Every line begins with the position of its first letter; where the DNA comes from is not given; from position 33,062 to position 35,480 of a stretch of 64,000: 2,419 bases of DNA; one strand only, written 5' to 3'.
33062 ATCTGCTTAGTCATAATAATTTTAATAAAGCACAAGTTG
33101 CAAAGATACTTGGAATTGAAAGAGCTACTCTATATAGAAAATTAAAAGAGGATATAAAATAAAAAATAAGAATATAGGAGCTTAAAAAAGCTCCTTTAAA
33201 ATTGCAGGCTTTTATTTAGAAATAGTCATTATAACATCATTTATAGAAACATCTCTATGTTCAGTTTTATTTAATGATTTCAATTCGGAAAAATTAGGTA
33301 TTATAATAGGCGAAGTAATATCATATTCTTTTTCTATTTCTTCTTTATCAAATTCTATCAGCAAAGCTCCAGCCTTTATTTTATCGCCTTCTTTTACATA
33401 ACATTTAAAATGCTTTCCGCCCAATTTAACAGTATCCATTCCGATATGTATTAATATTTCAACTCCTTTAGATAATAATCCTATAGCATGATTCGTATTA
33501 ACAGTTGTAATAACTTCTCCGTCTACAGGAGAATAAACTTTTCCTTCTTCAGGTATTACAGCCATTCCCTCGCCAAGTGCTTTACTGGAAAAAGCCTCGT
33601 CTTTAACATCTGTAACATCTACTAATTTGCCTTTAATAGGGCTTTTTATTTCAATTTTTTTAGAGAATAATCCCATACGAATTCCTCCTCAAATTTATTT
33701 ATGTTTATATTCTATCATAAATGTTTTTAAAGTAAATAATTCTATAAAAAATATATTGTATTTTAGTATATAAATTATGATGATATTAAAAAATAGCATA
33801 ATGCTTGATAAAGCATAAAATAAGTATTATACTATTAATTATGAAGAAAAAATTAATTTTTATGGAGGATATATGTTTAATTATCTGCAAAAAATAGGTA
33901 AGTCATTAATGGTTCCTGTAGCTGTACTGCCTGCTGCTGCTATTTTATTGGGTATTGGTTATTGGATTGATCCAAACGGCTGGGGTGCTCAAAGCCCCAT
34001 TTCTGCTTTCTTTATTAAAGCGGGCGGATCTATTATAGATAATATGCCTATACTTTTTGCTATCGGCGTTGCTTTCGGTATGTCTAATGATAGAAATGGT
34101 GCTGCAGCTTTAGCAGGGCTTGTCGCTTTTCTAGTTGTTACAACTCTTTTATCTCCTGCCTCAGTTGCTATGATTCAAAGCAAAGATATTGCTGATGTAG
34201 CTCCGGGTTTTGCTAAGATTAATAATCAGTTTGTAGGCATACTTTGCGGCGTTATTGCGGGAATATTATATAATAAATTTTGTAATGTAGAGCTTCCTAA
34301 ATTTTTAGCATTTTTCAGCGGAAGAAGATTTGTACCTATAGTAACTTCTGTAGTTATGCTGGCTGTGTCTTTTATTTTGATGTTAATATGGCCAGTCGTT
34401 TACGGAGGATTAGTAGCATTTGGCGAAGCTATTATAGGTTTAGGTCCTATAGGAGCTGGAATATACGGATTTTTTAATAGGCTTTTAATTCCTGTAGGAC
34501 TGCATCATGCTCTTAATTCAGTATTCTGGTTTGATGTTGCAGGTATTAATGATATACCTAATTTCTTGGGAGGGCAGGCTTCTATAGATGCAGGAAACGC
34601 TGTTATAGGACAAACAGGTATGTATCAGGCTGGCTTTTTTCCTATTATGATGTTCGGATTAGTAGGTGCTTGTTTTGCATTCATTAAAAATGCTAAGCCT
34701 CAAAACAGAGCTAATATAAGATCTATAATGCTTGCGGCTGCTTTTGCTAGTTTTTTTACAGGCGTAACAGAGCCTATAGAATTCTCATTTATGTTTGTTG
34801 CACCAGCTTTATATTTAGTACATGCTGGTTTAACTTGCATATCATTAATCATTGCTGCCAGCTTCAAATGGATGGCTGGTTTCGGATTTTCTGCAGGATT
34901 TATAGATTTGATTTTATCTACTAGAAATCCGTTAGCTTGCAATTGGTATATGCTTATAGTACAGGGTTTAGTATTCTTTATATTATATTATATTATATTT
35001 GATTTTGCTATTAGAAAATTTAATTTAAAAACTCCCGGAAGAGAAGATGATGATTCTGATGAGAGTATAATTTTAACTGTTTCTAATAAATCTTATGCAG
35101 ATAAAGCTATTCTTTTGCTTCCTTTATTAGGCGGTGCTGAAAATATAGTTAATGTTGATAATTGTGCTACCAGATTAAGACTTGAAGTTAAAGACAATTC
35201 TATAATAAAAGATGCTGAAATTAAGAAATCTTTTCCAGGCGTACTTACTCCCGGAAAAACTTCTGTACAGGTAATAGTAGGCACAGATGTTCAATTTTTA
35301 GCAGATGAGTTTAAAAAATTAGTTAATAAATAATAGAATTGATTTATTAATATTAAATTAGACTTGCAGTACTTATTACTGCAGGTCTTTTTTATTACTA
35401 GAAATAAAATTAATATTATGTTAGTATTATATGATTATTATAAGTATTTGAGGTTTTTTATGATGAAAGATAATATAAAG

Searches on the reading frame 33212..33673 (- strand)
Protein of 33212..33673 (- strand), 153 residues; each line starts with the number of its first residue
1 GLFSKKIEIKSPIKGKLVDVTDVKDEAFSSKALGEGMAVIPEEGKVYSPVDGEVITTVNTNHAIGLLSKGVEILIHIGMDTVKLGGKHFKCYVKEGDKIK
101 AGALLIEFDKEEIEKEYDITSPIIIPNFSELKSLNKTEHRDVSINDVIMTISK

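Call 3: search_protein_families(library=pfam, proteins=[window:33212-33673:-], max_evalue=0.01)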
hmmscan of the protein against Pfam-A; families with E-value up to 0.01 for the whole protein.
window:33212-33673:- (153 aa): 2 families
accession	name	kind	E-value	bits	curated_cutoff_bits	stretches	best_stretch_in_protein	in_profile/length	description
PF00358.26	PTS_EIIA_1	-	7.5e-46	155.4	27.2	1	8-129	2-125/127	phosphoenolpyruvate-dependent sugar phosphotransferase system, EIIA 1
PF13533.13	Biotin_lipoyl_2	-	0.0021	18.3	29.8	0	92-109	15-32/32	Biotin-lipoyl like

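Call 7: search_protein_families(library=ncbifam, proteins=[window:33212-33673:-], max_evalue=0.001)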
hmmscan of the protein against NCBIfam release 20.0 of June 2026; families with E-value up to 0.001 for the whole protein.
window:33212-33673:- (153 aa): 5 families
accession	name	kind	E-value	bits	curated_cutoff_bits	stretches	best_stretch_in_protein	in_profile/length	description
TIGR01995.1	PTS-II-ABC-beta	subfamily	5.2e-49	167.2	614.7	1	6-151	470-617/618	beta-glucoside-specific PTS transporter subunit IIABC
NF007335.0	PRK09824.1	equivalog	7.5e-43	147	894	1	6-152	478-626/627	PTS beta-glucoside transporter subunit IIABC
TIGR00830.1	PTBA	subfamily_domain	1.3e-40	138.2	97.5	1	9-126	1-120/121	glucose PTS transporter subunit IIA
NF006962.0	PRK09439.1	equivalog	5.9e-33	114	212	1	5-153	19-169/169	PTS glucose transporter subunit IIA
NF007608.0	PRK10255.1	equivalog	2.2e-28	99.2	1010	1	8-136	500-630/648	PTS N-acetyl glucosamine transporter subunit IIABC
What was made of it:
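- Pfam and NCBIfam matches (calls 3, 7).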

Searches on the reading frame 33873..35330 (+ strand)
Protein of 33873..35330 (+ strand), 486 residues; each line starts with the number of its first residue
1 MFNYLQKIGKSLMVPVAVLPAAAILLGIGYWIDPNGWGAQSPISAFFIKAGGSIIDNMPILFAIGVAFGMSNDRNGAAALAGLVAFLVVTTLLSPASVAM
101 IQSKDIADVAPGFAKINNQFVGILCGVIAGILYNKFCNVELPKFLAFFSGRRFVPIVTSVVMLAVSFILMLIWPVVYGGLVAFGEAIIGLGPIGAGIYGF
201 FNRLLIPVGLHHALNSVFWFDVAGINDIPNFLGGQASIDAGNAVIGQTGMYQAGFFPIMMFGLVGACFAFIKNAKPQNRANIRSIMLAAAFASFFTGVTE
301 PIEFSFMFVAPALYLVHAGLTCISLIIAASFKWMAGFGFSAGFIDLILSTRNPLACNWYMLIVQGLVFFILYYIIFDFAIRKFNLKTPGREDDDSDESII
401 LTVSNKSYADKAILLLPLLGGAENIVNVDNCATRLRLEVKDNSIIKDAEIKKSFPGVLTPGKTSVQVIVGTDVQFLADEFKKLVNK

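Call 3: search_protein_families(library=pfam, proteins=[window:33873-35330:+], max_evalue=0.01)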
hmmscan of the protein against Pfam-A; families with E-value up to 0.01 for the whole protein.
window:33873-35330:+ (486 aa): 2 families
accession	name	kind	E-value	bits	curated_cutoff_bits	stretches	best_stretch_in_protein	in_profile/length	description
PF02378.23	PTS_EIIC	-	1.3e-66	225.4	30.7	1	9-320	1-317/319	Phosphotransferase system, EIIC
PF00367.25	PTS_EIIB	-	7.7e-14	51.3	27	1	416-445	4-33/34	phosphotransferase system, EIIB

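Call 7: search_protein_families(library=ncbifam, proteins=[window:33873-35330:+], max_evalue=0.001)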
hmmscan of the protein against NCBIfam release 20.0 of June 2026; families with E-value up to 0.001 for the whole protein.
window:33873-35330:+ (486 aa): 19 families
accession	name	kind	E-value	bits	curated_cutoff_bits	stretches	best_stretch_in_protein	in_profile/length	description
TIGR01998.1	PTS-II-BC-nag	equivalog_domain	3.7e-190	632.7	553.2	1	1-481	1-475/475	N-acetylglucosamine-specific PTS transporter subunit IIBC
TIGR02002.1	PTS-II-BC-glcB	equivalog_domain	9.1e-120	400.7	591.8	1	1-484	4-500/502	glucose-specific PTS transporter subunit IIBC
NF007608.0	PRK10255.1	equivalog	3.6e-112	376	1010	1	3-485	5-467/648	PTS N-acetyl glucosamine transporter subunit IIABC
NF008301.0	PRK11089.1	equivalog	2.1e-104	349.8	647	1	2-483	6-473/477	PTS glucose transporter subunit IIBC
NF007509.0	PRK10110.1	subfamily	3.3e-86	289.8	665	1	2-485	12-526/530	PTS maltose transporter subunit IICB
TIGR02004.1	PTS-IIBC-malX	hypoth_equivalog_domain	4.6e-82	276.2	632.2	1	2-483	5-516/517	maltose/glucose-specific PTS transporter subunit IIBC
TIGR02005.1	PTS-IIBC-alpha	subfamily_domain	3.4e-66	223.6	607.3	1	3-484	2-524/524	alpha-glucoside-specific PTS transporter subunit IIBC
TIGR02003.1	PTS-II-BC-unk1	hypoth_equivalog_domain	1.6e-62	211.8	649.85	2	261-483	314-544/547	PTS transporter subunit IIBC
TIGR00852.1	pts-Glc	subfamily_domain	4.9e-52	177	291.1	1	51-328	1-285/290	maltose/glucose-specific PTS transporter subunit IIC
NF007255.0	PRK09702.1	equivalog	2.4e-16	59.8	321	1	362-485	13-147/161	PTS sugar transporter subunit IIB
TIGR00826.1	EIIB_glc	domain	5.3e-14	52.3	45.75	1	381-470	1-88/88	glucose PTS transporter subunit EIIB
TIGR01995.1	PTS-II-ABC-beta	subfamily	2.2e-12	46.2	614.7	1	412-483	5-77/618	beta-glucoside-specific PTS transporter subunit IIABC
TIGR01996.1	PTS-II-BC-sucr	equivalog_domain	2.7e-09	36.2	559.3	1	411-483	5-79/461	sucrose-specific PTS transporter subunit IIBC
NF007311.0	PRK09796.1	equivalog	4e-08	32.2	722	1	406-484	3-82/485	PTS cellobiose/arbutin/salicin transporter subunit IIBC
TIGR01992.1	PTS-IIBC-Tre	equivalog_domain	9.8e-07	28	591.95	1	414-482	6-75/463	PTS system trehalose-specific EIIBC component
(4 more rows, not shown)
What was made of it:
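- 33873..35333 (+): NagE-type EIICB permease (EIIC plus its own EIIB). TIGR01998 scores 632.7 bits against a cut-off of 553.2 (calls 3, 7).
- Separate EIIB polypeptides of this family exist: NF007255 (PRK09702) is a stand-alone IIB model that matches weakly (call 7).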

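Call 50: find_homologous_proteins(query=window:33873-35330:+, max_evalue=1e-50)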
Query window:33873-35330:+ (486 aa): 8000 proteins with E <= 1e-50 among 8000 candidates; the best 120 are listed.
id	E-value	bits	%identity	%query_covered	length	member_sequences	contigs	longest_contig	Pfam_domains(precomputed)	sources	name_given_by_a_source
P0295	0.0e+0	1065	100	100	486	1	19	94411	PF02378.24,PF00367.26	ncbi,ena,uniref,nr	ncbi:N-acetylglucosamine-specific PTS transporter subunit IIBC [uncultured Brachyspira sp.]|uniref:N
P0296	1.5e-296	1002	93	100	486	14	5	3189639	PF02378.24,PF00367.26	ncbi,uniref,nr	ncbi:N-acetylglucosamine-specific PTS transporter subunit IIBC [Brachyspira hampsonii]|uniref:PTS gl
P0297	8.2e-296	1000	93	100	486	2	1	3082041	PF02378.24,PF00367.26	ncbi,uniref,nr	ncbi:N-acetylglucosamine-specific PTS transporter subunit IIBC [Brachyspira hampsonii]|uniref:N-acet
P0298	2.5e-286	968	90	100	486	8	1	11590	PF02378.24,PF00367.26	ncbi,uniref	ncbi:N-acetylglucosamine-specific PTS transporter subunit IIBC [Brachyspira pulli]|uniref:N-acetylgl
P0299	2.3e-279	945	86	100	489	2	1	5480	PF02378.24,PF00367.26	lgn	-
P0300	3.8e-276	935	86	100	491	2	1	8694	PF02378.24,PF00367.26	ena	-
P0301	4.0e-276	935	85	100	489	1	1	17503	PF02378.24,PF00367.26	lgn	-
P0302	4.2e-276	935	85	100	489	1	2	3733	PF02378.24,PF00367.26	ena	-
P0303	5.3e-276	934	86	100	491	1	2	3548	PF02378.24,PF00367.26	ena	-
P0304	5.3e-276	934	85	100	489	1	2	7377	PF02378.24,PF00367.26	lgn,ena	-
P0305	7.6e-276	934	85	100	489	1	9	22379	PF02378.24,PF00367.26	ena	-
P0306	8.5e-276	934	86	100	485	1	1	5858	PF02378.24,PF00367.26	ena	-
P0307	1.2e-275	933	85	100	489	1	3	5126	PF02378.24,PF00367.26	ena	-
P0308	1.3e-275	933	85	100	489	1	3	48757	PF02378.24,PF00367.26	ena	-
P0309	1.8e-275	933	85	100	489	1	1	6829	PF02378.24,PF00367.26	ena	-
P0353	1.4e-259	880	82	100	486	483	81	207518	PF02378.24,PF00367.26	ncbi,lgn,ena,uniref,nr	ncbi:N-acetylglucosamine-specific PTS transporter subunit IIBC [uncultured Brachyspira sp.]|uniref:N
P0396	3.5e-235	800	75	100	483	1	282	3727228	PF02378.24,PF00367.26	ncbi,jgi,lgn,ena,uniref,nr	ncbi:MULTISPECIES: N-acetylglucosamine-specific PTS transporter subunit IIBC [Fusobacterium]|uniref:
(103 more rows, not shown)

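Call 52: find_encoding_contigs(protein=P0396, flank=6000, max_places=2)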
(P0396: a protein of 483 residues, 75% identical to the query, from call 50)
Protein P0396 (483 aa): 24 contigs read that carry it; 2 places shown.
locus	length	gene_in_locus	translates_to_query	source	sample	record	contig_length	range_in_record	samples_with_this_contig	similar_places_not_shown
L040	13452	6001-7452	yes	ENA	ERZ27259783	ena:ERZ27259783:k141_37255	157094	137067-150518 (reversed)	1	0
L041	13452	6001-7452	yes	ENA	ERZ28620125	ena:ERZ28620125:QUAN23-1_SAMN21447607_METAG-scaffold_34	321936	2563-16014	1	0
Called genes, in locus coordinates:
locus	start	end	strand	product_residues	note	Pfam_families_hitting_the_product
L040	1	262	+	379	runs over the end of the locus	PF01497:Peripla_BP_2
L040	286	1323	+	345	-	PF01032:FecCD, PF00950:ABC-3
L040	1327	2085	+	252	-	PF02463:SMC_N (weak), PF00005:ABC_tran, PF00004:AAA (faint), PF13304:AAA_21 (weak)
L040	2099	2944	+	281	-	PF00892:EamA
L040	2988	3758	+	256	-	PF03059:NAS (weak), PF05175:MTS (weak)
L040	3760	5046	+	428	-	PF10100:Staph_opine_DH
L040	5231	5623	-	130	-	PF09403:FadA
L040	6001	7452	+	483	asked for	PF02378:PTS_EIIC, PF00367:PTS_EIIB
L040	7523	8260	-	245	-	PF03544:TonB_C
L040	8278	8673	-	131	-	PF02472:ExbD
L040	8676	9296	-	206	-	PF01618:MotA_ExbB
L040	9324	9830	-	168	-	PF00258:Flavodoxin_1 (faint), PF12641:Flavodoxin_3, PF12724:Flavodoxin_5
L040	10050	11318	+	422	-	PF04055:Radical_SAM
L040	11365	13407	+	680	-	PF07715:Plug, PF00593:TonB_dep_Rec_b-barrel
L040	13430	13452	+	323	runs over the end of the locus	PF01032:FecCD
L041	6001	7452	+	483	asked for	PF02378:PTS_EIIC, PF00367:PTS_EIIB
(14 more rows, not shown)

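Call 72: find_encoding_contigs(protein=P0353, flank=5000, max_places=2)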
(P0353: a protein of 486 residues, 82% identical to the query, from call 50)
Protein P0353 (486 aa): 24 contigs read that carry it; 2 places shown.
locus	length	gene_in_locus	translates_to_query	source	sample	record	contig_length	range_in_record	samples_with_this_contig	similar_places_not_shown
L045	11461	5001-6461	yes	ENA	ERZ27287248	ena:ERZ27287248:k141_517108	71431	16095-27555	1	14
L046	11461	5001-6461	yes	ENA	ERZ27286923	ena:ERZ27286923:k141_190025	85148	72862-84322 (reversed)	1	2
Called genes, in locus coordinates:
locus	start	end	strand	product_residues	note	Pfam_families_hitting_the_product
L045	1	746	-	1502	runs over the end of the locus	PF00310:GATase_2, PF04898:Glu_syn_central, PF01645:Glu_synthase, PF01493:GXGXG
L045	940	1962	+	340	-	PF00294:PfkB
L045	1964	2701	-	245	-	PF00392:GntR, PF07729:FCD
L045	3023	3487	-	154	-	-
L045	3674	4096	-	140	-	PF02823:ATP-synt_DE_N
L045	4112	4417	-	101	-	-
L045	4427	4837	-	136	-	PF13279:4HBT_2, PF03061:4HBT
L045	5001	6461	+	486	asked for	PF02378:PTS_EIIC, PF00367:PTS_EIIB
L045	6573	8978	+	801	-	PF18934:DUF5682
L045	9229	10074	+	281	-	PF01555:N6_N4_Mtase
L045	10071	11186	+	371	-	PF01555:N6_N4_Mtase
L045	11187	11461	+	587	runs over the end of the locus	-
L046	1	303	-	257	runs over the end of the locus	PF01869:BcrAD_BadFG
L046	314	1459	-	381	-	PF00266:Aminotran_5, PF01053:Cys_Met_Meta_PP, PF00464:SHMT, PF01041:DegT_DnrJ_EryC1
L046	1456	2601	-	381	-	PF06050:HGD-D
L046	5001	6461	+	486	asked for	PF02378:PTS_EIIC, PF00367:PTS_EIIB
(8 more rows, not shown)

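Call 73: find_encoding_contigs(protein=P0308, flank=5000, max_places=2)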
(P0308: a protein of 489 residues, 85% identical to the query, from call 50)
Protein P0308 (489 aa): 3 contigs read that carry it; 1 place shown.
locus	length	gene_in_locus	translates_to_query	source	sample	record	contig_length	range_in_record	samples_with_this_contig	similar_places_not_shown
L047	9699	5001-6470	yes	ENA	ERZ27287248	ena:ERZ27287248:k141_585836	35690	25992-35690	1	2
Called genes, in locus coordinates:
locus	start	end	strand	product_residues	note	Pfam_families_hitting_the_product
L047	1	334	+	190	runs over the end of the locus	PF01966:HD (weak)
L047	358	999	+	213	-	PF00857:Isochorismatase (weak)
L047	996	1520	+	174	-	PF02870:Methyltransf_1N, PF01035:DNA_binding_1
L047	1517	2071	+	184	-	PF13302:Acetyltransf_3, PF13420:Acetyltransf_4, PF00583:Acetyltransf_1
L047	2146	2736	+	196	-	PF00657:Lipase_GDSL, PF13472:Lipase_GDSL_2, PF17182:OSK (weak)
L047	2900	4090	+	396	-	PF05958:tRNA_U5-meth_tr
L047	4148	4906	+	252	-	PF00753:Lactamase_B, PF12706:Lactamase_B_2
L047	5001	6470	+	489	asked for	PF02378:PTS_EIIC, PF00367:PTS_EIIB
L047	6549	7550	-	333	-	PF01408:GFO_IDH_MocA, PF02894:GFO_IDH_MocA_C, PF22725:GFO_IDH_MocA_C3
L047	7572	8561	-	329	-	PF01408:GFO_IDH_MocA, PF02894:GFO_IDH_MocA_C, PF22725:GFO_IDH_MocA_C3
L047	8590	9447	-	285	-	PF01261:AP_endonuc_2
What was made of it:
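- It is dispensable for NagE in other lineages (calls 72, 73).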
